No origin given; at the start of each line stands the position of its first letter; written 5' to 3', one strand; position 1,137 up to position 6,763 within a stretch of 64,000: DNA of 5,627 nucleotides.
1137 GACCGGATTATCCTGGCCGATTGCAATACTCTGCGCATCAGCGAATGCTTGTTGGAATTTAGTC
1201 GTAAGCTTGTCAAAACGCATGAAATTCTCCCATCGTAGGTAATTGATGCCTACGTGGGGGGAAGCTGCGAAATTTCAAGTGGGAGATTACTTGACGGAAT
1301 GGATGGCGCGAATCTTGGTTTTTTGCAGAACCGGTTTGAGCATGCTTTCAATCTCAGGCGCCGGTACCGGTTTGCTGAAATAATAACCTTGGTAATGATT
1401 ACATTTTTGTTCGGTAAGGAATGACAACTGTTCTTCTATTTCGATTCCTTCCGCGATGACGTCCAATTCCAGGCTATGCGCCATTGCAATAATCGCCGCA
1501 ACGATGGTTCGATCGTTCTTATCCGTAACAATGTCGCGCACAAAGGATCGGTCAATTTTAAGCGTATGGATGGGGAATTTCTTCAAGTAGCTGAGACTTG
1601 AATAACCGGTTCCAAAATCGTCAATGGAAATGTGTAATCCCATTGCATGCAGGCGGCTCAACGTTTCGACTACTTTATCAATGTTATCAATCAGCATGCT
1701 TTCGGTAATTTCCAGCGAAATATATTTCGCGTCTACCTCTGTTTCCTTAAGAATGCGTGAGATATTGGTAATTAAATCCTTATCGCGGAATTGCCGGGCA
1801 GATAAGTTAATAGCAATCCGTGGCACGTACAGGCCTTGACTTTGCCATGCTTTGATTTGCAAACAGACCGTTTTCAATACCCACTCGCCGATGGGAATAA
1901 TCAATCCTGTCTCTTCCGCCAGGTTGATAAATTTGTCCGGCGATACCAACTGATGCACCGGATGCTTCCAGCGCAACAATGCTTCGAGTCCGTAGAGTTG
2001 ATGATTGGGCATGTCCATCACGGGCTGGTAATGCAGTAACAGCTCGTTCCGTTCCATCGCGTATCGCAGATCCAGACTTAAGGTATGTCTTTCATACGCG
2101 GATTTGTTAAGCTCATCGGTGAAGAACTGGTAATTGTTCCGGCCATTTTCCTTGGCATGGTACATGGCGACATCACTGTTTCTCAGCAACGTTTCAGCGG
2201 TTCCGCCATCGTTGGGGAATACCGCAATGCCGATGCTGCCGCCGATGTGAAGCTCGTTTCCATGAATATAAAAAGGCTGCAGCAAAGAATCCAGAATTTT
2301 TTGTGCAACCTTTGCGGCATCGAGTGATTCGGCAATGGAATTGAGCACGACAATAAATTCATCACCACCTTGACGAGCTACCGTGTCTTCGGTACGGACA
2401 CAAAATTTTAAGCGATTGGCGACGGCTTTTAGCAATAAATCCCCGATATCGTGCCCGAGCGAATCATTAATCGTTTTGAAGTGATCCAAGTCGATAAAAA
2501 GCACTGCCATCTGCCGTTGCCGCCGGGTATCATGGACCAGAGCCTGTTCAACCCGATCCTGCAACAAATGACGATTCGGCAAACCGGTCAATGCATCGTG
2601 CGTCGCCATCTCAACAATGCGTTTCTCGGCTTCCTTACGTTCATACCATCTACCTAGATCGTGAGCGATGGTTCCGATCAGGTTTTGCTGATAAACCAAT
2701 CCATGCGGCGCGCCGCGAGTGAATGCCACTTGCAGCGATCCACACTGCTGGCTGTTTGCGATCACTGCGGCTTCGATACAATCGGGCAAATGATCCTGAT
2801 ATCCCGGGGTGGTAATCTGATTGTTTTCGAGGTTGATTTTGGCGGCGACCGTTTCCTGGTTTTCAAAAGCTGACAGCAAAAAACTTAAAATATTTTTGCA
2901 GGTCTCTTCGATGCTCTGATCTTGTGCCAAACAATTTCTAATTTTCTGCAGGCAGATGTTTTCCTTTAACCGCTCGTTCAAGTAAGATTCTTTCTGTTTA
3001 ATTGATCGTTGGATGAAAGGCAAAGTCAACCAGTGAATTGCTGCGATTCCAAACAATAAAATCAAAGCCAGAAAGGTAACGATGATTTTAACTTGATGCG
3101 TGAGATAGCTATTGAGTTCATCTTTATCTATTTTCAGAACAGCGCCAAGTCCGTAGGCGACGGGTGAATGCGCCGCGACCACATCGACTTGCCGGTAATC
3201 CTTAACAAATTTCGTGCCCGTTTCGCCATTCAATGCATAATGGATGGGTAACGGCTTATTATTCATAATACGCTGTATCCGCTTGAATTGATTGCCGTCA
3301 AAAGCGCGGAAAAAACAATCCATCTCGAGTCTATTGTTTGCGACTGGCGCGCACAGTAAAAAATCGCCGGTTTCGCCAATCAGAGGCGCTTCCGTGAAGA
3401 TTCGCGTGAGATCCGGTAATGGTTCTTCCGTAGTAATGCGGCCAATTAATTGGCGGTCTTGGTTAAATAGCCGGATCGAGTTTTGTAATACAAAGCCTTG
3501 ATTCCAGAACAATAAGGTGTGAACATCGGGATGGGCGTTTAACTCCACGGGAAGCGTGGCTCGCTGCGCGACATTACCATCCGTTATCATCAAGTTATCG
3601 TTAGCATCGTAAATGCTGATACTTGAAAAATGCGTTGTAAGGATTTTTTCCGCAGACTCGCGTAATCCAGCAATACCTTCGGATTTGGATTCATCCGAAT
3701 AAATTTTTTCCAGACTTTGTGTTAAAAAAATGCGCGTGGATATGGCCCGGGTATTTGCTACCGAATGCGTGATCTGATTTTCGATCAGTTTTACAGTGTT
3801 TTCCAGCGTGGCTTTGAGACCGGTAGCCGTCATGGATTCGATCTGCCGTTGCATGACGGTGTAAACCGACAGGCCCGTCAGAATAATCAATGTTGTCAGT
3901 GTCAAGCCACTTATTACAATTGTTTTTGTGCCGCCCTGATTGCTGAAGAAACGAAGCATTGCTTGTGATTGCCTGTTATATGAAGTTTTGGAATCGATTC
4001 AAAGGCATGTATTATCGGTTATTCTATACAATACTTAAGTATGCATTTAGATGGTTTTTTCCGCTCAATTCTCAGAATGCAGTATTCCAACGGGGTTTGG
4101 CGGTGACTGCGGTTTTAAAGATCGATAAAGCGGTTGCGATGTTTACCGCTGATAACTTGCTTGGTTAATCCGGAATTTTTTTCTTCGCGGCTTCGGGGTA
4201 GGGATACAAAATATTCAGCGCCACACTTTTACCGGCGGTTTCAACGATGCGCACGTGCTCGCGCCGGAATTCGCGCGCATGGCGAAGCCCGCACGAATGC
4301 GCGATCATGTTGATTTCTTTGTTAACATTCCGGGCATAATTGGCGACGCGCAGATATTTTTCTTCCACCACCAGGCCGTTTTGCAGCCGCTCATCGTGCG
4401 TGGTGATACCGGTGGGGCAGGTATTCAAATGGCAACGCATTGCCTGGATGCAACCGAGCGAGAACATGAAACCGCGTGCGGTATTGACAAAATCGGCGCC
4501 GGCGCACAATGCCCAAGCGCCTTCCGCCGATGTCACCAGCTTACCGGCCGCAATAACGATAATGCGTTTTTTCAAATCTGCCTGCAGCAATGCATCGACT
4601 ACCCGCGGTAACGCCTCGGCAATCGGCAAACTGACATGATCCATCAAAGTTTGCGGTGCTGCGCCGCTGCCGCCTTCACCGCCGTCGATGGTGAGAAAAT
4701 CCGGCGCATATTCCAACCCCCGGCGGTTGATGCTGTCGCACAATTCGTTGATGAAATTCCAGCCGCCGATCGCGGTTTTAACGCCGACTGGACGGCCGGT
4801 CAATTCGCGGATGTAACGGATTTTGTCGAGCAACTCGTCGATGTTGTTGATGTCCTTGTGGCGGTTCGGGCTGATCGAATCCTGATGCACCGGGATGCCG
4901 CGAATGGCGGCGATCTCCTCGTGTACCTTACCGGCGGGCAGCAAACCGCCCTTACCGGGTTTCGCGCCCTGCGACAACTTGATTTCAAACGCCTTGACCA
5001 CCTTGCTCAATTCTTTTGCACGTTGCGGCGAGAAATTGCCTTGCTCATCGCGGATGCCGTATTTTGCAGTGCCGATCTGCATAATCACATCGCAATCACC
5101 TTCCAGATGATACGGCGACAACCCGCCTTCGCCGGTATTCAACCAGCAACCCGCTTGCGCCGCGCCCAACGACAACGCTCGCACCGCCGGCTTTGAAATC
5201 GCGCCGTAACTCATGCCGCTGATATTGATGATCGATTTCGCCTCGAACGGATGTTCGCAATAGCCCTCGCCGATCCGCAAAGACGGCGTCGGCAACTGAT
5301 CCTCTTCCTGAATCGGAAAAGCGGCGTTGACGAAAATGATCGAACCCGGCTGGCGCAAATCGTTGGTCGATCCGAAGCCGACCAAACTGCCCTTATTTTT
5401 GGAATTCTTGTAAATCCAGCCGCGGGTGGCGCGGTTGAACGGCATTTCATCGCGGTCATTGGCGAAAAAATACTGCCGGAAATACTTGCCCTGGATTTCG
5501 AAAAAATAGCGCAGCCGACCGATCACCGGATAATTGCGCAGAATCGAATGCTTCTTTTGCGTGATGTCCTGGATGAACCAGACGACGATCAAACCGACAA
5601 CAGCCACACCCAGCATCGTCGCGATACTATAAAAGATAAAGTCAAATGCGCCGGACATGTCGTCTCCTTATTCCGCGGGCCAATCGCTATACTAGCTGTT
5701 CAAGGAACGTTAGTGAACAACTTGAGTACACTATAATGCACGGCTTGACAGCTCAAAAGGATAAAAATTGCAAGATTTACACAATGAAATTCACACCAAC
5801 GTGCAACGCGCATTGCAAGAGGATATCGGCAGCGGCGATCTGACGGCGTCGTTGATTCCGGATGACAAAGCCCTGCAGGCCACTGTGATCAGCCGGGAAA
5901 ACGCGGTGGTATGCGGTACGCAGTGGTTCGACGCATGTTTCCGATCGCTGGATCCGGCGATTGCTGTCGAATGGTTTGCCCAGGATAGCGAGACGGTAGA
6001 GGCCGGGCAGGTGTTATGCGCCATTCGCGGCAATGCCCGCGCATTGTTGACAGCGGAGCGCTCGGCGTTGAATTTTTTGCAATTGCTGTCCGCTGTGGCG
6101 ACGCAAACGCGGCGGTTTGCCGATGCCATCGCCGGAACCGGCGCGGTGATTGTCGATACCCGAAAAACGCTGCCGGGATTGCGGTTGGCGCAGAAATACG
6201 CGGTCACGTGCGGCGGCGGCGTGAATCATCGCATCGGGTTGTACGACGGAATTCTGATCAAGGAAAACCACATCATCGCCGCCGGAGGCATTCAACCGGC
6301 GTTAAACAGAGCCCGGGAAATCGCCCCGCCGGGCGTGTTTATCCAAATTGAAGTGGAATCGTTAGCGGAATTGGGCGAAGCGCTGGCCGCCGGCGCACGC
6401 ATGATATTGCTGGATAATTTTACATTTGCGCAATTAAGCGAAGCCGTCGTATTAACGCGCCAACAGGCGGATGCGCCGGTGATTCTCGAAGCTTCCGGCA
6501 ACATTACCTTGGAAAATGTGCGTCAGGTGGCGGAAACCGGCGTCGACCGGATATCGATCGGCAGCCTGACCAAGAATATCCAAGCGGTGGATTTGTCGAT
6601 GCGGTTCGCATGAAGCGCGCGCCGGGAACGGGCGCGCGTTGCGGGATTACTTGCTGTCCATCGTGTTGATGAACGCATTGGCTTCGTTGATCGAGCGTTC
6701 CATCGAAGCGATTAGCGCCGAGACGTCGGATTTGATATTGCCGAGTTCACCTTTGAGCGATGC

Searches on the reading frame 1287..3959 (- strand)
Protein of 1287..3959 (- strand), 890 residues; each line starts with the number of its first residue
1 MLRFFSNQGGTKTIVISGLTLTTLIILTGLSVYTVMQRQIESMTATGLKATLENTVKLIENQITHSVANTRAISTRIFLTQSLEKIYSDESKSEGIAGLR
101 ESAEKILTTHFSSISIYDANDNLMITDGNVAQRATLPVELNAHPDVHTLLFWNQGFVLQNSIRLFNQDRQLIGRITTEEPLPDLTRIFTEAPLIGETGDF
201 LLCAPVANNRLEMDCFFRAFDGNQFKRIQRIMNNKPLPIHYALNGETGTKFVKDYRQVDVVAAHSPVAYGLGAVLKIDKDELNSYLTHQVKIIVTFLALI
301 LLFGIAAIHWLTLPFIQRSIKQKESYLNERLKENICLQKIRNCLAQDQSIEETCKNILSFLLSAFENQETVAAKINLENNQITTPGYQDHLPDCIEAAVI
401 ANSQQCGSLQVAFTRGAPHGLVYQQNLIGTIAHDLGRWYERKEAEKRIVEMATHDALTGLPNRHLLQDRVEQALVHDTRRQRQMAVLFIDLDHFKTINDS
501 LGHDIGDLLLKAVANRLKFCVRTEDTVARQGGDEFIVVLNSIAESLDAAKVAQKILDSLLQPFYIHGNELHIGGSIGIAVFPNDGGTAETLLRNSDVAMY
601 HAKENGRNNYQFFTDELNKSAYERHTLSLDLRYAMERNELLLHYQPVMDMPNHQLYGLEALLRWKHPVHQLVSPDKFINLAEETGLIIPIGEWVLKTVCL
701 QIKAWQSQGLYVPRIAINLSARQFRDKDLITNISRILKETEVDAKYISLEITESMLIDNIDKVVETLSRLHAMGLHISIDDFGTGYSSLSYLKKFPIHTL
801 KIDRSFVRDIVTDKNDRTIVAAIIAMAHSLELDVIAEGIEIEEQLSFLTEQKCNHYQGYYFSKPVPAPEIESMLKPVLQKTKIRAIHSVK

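Call 31: search_protein_families(library=pfam, proteins=[window:1287-3959:-], max_evalue=0.00001)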
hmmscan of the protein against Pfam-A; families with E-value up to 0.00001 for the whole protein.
window:1287-3959:- (890 aa): 2 families
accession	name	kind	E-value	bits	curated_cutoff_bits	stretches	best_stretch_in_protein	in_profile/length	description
PF00563.25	EAL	-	4.3e-79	265.7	31.3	1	630-864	3-236/236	EAL domain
PF00990.26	GGDEF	-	2.6e-51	174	23.8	1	452-609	1-161/161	Diguanylate cyclase, GGDEF domain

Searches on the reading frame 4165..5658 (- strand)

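Call 31: search_protein_families(library=pfam, proteins=[window:4165-5658:-], max_evalue=0.00001)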
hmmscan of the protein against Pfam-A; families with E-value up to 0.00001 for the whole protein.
window:4165-5658:- (497 aa): 1 family
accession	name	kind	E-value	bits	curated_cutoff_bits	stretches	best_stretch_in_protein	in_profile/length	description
PF01645.23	Glu_synthase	-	5.9e-89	299.2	20.4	1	128-458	53-368/369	Conserved region in glutamate synthase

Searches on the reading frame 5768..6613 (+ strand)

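Call 31: search_protein_families(library=pfam, proteins=[window:5768-6613:+], max_evalue=0.00001)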
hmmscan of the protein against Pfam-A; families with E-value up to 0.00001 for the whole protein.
window:5768-6613:+ (281 aa): 2 families
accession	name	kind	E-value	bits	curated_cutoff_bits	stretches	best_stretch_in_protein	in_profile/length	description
PF01729.25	QRPTase_C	-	2.9e-58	196.8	23.1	1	110-279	1-169/169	Quinolinate phosphoribosyl transferase, C-terminal domain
PF02749.22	QRPTase_N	-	7.8e-21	74.5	27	1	25-108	2-82/82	Quinolinate phosphoribosyl transferase, N-terminal domain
